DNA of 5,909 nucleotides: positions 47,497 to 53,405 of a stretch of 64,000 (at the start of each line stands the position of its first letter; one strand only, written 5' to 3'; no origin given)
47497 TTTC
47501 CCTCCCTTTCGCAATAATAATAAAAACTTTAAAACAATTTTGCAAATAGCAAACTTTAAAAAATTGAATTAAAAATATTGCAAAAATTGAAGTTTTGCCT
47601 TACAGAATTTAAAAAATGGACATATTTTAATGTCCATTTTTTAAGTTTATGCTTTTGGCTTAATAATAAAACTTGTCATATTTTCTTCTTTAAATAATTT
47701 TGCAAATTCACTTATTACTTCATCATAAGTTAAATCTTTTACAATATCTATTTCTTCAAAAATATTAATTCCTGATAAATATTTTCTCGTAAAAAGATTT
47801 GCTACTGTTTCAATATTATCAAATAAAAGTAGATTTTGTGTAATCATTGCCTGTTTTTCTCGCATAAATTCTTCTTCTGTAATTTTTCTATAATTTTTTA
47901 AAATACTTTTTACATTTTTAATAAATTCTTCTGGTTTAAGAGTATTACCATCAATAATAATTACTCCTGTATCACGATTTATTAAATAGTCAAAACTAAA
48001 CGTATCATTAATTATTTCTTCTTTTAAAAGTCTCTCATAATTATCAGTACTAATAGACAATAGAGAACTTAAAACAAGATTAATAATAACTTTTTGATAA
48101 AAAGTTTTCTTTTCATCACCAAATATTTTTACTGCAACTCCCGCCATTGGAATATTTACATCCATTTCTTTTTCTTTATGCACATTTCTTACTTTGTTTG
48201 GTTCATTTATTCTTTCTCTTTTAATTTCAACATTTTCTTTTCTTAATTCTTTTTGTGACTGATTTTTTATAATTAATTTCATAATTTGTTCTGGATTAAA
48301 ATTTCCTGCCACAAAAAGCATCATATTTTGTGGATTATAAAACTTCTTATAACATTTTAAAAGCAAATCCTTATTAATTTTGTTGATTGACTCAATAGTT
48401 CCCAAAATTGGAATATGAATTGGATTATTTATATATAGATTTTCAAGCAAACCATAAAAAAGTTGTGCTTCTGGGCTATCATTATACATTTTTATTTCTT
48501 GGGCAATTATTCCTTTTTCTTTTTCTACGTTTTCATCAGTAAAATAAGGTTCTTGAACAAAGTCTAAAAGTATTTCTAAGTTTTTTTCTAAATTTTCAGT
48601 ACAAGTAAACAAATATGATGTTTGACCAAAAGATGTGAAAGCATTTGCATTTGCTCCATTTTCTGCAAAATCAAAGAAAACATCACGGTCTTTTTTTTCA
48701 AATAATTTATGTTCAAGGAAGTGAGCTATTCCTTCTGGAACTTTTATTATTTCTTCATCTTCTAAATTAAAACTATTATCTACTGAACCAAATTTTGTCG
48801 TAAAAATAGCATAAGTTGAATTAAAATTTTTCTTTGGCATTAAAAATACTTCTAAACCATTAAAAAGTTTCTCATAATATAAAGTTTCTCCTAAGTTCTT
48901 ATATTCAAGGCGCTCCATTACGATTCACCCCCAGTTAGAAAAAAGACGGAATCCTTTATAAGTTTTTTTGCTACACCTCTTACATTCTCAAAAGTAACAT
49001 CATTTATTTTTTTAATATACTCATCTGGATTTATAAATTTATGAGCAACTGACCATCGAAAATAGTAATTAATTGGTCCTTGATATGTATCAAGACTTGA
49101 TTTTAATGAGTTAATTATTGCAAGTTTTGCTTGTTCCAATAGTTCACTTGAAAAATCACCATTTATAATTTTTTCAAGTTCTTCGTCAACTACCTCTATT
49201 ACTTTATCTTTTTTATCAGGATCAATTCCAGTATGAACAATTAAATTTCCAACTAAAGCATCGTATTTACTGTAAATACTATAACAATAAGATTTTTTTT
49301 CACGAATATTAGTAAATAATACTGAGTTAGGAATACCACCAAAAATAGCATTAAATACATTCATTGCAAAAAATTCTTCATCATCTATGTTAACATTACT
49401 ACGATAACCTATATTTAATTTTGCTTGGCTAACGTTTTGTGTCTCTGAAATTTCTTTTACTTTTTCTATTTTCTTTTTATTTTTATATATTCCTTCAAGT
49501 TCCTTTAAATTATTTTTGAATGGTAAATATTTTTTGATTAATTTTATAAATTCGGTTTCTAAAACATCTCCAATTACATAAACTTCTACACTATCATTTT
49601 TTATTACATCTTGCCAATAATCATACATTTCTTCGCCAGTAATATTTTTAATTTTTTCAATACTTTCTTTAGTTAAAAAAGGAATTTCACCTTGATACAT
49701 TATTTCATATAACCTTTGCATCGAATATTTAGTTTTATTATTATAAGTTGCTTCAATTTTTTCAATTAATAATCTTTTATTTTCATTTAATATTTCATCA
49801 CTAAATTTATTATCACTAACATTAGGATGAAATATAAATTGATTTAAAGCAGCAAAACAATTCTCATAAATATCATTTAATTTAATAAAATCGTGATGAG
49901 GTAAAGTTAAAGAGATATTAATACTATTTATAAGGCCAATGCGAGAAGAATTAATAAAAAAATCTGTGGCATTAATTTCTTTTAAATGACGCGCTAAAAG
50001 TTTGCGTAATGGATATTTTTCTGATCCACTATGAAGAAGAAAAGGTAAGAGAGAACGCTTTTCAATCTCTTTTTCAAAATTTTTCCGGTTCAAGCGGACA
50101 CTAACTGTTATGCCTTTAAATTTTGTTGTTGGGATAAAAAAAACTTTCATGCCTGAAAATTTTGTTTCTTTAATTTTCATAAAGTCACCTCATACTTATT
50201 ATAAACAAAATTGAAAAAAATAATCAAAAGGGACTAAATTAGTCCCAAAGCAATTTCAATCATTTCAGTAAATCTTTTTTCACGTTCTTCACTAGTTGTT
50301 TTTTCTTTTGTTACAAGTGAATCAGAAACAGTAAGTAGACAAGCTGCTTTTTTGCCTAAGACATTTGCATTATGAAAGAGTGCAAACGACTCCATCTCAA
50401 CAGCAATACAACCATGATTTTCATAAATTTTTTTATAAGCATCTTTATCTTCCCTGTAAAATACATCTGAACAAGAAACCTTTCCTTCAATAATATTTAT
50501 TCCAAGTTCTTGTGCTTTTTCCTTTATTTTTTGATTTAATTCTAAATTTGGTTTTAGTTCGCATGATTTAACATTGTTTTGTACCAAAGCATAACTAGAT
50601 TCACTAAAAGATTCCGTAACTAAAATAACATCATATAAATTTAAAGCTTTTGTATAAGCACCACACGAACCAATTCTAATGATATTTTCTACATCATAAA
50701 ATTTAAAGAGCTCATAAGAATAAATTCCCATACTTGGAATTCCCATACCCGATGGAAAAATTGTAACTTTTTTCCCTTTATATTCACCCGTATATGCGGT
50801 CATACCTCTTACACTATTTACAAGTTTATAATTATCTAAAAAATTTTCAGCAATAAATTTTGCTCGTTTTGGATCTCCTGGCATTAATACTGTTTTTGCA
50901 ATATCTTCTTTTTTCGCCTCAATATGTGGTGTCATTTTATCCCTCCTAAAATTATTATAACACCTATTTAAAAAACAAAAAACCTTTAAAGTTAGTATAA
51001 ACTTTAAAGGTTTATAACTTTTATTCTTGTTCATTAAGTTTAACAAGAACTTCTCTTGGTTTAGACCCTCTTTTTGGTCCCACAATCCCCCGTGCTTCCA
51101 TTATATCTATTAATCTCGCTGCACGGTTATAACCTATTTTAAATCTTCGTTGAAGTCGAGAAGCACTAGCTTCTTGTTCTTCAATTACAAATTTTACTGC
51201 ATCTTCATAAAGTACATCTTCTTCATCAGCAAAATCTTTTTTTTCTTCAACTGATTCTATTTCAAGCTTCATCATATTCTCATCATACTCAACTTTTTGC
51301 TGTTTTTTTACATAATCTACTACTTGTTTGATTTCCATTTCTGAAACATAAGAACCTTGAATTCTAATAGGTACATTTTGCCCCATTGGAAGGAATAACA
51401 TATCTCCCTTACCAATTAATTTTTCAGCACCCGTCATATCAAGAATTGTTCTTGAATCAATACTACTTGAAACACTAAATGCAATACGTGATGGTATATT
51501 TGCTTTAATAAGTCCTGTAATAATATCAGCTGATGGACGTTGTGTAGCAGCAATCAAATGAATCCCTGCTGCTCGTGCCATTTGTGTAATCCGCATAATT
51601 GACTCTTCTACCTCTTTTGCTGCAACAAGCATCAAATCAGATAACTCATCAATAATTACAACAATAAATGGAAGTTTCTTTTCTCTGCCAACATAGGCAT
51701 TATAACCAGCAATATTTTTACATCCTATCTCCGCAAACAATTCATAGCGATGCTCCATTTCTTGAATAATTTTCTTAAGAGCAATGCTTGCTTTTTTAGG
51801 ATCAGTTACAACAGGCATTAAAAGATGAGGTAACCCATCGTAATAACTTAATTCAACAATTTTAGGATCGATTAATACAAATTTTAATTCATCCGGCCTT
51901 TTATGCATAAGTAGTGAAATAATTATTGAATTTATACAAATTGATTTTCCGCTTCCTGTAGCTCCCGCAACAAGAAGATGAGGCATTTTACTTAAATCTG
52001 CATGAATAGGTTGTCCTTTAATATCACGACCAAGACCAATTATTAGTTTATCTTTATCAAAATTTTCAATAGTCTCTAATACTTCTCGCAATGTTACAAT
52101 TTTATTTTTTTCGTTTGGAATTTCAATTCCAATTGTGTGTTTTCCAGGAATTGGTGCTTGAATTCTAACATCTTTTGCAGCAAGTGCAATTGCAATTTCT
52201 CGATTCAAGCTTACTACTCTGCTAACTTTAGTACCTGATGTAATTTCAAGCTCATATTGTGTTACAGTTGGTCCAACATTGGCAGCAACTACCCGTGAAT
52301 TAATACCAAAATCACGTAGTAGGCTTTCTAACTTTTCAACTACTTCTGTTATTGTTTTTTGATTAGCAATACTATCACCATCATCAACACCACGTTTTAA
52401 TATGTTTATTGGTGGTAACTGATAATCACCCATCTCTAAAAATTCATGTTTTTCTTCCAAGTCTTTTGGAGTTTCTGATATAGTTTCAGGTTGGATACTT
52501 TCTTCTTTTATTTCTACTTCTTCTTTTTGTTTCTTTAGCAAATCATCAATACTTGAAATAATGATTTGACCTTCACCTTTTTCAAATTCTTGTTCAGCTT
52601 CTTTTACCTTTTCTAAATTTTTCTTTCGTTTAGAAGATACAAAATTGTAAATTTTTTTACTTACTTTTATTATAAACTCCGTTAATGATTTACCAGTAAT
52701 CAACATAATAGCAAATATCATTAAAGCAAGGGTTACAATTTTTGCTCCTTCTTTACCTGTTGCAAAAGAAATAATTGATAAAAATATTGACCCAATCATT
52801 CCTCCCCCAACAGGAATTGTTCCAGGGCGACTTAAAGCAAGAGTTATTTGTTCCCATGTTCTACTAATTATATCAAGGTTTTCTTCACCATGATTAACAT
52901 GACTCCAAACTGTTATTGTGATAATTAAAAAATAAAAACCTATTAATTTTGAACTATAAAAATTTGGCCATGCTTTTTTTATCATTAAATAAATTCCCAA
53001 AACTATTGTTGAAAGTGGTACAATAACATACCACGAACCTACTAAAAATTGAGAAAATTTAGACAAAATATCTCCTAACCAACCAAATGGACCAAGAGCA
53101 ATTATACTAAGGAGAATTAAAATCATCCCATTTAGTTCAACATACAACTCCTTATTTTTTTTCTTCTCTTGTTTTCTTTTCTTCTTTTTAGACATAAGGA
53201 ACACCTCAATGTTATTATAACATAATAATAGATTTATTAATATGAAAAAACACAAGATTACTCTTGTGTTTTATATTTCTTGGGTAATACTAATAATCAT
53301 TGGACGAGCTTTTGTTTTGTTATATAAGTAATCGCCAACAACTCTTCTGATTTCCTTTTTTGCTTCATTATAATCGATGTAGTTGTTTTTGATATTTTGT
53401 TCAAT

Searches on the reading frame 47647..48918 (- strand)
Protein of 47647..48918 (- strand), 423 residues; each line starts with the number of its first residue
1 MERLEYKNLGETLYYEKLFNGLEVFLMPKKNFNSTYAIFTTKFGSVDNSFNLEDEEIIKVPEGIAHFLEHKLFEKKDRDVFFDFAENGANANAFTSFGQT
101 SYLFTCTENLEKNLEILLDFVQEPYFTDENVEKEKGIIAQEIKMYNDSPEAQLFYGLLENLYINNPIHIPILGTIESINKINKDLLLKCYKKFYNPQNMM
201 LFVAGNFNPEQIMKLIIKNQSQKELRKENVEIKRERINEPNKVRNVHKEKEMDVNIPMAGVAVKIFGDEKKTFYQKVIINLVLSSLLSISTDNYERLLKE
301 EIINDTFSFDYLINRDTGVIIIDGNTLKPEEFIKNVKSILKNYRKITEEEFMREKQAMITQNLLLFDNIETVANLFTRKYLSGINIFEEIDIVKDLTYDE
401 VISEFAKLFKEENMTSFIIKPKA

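Call 63: search_protein_families(library=pfam, proteins=[window:47647-48918:-], max_evalue=0.000001)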
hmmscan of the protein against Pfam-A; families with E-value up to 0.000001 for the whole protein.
window:47647-48918:- (423 aa): 2 families
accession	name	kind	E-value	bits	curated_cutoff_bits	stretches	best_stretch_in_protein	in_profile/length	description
PF00675.25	Peptidase_M16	-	2.2e-19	70.2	22.3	1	62-174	31-148/149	Insulinase (Peptidase family M16)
PF05193.26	Peptidase_M16_C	-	4.5e-18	66.2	23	1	180-357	1-180/181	Peptidase M16 inactive domain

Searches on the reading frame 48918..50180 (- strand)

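Call 63: search_protein_families(library=pfam, proteins=[window:48918-50180:-], max_evalue=0.000001)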
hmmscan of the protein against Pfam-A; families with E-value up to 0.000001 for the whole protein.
window:48918-50180:- (420 aa): 1 family
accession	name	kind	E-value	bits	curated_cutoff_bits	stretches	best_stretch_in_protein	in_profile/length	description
PF05193.26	Peptidase_M16_C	-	8.9e-30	104.3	23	1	179-353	1-179/181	Peptidase M16 inactive domain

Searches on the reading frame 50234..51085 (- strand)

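Call 63: search_protein_families(library=pfam, proteins=[window:50234-51085:-], max_evalue=0.000001)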
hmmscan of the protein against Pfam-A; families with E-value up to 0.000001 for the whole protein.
window:50234-51085:- (283 aa): 1 family
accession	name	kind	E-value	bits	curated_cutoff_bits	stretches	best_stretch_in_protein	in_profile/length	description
PF01048.26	PNP_UDP_1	-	1e-39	136.8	25.1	1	65-274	2-219/233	Phosphorylase superfamily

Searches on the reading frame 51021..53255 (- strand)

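Call 63: search_protein_families(library=pfam, proteins=[window:51021-53255:-], max_evalue=0.000001)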
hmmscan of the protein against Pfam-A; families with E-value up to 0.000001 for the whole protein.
window:51021-53255:- (744 aa): 3 families
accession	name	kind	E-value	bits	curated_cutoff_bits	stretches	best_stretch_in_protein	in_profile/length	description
PF01580.24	FtsK_SpoIIIE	-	1e-60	205.4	24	1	400-575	14-220/221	FtsK/SpoIIIE family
PF09397.16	FtsK_gamma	-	4.3e-30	103.7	30.6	1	678-738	2-62/63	Ftsk gamma domain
PF17854.6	FtsK_alpha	-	2.3e-29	102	22.9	1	280-381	1-101/101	FtsK alpha domain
